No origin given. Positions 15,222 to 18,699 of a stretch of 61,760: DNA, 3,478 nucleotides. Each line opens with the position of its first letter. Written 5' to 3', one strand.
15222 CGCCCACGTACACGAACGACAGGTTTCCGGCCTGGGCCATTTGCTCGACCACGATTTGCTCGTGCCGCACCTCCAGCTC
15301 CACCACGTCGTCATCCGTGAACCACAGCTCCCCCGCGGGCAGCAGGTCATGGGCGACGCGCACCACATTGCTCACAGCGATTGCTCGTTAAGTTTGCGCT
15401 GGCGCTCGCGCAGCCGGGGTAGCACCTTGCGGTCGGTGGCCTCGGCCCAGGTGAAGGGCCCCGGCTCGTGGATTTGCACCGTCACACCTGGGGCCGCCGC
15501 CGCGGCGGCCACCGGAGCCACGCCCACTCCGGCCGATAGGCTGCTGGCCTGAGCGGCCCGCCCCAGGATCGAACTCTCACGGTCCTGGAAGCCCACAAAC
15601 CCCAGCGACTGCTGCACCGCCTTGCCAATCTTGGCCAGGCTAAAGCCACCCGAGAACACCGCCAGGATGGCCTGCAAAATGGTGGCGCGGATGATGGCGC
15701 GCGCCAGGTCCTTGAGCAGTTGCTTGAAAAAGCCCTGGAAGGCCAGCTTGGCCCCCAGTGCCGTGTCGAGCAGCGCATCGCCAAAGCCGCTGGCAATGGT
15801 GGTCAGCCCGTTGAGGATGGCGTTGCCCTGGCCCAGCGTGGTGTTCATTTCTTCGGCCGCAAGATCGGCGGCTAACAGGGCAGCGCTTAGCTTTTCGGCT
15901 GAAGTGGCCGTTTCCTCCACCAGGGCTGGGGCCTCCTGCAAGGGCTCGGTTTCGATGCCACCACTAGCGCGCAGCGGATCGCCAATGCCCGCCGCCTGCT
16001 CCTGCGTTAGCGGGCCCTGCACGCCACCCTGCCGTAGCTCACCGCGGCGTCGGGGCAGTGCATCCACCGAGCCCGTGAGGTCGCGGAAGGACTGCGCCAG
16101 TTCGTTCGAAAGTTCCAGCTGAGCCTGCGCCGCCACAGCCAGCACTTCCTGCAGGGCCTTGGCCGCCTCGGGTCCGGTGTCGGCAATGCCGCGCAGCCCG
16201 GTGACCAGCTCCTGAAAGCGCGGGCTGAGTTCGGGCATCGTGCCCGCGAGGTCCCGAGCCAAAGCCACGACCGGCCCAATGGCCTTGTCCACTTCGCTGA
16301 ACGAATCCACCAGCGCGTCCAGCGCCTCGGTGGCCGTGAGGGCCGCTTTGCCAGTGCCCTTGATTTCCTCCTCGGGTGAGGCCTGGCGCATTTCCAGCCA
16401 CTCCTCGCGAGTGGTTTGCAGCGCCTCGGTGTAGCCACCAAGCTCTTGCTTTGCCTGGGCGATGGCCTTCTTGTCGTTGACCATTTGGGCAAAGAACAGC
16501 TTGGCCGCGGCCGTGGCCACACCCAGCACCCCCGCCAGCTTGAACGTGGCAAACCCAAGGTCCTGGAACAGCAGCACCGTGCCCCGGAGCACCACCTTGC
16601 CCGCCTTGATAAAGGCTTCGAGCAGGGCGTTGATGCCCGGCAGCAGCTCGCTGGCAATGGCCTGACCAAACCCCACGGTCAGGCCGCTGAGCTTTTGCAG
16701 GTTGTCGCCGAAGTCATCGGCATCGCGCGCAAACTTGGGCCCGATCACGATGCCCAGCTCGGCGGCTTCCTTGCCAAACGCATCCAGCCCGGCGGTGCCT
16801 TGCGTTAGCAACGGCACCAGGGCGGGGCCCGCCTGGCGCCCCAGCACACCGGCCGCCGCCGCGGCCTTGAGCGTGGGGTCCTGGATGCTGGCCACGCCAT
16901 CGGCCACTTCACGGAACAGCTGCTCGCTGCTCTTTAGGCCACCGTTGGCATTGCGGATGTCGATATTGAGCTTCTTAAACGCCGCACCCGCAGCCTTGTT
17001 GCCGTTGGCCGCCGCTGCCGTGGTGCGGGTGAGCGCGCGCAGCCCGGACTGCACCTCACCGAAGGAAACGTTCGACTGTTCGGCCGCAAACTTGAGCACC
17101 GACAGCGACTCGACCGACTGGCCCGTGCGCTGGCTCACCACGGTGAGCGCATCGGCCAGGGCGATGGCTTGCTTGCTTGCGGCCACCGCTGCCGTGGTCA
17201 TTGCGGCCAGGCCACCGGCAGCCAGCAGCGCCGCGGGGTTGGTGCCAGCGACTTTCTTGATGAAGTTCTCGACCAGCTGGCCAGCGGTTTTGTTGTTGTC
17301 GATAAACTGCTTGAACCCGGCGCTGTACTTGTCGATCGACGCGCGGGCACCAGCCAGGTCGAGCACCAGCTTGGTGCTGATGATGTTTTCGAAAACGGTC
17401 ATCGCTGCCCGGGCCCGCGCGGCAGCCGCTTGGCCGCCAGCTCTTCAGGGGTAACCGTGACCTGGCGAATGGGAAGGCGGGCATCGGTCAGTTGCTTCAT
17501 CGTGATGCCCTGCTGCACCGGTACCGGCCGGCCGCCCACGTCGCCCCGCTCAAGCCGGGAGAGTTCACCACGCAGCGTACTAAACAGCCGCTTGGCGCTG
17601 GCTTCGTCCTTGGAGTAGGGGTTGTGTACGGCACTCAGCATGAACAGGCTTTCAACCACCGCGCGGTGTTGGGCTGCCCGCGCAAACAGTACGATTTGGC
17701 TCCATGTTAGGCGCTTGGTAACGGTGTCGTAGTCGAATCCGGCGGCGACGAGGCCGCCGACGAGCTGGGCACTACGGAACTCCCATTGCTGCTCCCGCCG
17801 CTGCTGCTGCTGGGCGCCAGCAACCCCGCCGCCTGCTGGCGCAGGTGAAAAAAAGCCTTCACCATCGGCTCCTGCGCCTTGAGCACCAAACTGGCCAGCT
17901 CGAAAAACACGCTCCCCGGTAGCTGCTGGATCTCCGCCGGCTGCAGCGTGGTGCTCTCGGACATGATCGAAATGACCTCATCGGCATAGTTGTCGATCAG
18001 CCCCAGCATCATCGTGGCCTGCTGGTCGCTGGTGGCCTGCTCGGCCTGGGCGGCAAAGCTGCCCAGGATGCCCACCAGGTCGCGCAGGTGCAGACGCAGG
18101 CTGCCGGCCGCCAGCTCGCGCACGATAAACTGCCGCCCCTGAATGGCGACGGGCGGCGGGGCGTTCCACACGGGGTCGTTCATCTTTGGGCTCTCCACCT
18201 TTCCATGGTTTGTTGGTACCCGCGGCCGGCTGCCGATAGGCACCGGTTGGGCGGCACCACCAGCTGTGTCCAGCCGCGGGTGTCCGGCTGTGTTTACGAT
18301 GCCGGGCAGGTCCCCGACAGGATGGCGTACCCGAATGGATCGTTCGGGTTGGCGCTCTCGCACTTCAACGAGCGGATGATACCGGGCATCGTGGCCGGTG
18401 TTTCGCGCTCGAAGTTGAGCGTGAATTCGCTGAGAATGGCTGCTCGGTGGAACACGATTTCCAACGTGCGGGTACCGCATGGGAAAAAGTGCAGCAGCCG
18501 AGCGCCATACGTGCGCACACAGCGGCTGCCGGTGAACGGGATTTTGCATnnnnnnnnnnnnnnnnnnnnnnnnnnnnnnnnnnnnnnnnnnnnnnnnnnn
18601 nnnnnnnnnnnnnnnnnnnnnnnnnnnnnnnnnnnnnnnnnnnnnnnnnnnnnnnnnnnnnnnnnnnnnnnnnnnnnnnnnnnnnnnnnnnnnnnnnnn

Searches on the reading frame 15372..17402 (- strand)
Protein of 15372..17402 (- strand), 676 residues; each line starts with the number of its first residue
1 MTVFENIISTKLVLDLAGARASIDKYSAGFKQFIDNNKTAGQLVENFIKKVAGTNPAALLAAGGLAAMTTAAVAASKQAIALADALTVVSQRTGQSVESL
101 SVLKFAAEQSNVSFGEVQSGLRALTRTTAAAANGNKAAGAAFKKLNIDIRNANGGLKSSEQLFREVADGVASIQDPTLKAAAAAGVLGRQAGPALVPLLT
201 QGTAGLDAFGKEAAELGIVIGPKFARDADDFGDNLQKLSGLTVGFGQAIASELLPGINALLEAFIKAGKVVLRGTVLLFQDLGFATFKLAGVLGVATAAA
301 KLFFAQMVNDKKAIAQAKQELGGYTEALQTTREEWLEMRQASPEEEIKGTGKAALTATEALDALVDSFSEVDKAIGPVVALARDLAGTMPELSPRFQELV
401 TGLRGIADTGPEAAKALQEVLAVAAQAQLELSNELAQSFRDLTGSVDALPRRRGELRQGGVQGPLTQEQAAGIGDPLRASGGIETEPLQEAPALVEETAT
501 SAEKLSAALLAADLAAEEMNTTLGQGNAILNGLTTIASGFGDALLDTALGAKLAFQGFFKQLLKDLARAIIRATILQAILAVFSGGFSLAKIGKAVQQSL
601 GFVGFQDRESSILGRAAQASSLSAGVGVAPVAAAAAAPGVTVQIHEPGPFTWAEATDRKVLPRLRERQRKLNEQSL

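Call 25: search_protein_families(library=phrogs, proteins=[window:15372-17402:-], max_evalue=0.001)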
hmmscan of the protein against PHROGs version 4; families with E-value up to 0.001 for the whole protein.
window:15372-17402:- (676 aa): 11 families
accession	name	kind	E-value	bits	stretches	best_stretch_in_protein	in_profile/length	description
phrog_8462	-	tail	4.7e-38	132.3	1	26-302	25-278/672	tail length tape measure protein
phrog_13338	-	unknown function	1.8e-32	113.5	1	58-517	39-384/903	-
phrog_8125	-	tail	2.9e-25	90.3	1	56-266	68-276/578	tail length tape measure protein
phrog_2276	-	tail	6.1e-21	75.8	1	19-265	45-284/673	tail length tape measure protein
phrog_9483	-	tail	8e-20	71.9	1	40-269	25-252/657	tail length tape measure protein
phrog_9388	-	unknown function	1.3e-13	51.5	1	63-264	36-234/615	-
phrog_10574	-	tail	7.6e-11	42.5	1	35-232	26-225/640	tail length tape measure protein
phrog_12506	-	tail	3.5e-08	34.2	1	47-177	28-155/218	tail length tape measure protein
phrog_33680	-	unknown function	4.2e-08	32.7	1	73-222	314-458/726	-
phrog_2854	-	tail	1.4e-05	25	1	32-393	37-389/855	tail length tape measure protein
phrog_30077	-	unknown function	7.6e-05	22.7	1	29-172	22-161/674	-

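Call 26: search_protein_families(library=pfam, proteins=[window:15372-17402:-], max_evalue=0.001)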
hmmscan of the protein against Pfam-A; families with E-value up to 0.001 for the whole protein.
window:15372-17402:- (676 aa): 1 family
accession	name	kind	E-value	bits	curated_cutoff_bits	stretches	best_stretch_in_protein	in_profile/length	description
PF09718.15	Tape_meas_lam_C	-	1e-05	25.9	23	1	533-579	29-75/76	Lambda phage tail tape-measure protein (Tape_meas_lam_C)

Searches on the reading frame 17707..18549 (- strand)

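Call 25: search_protein_families(library=phrogs, proteins=[window:17707-18549:-], max_evalue=0.001)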
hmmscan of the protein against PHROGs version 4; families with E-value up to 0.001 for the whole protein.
window:17707-18549:- (280 aa): 1 family
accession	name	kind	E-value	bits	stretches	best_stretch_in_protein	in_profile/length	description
phrog_1442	-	tail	3.5e-07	31.2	1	131-271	15-149/152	tail assembly chaperone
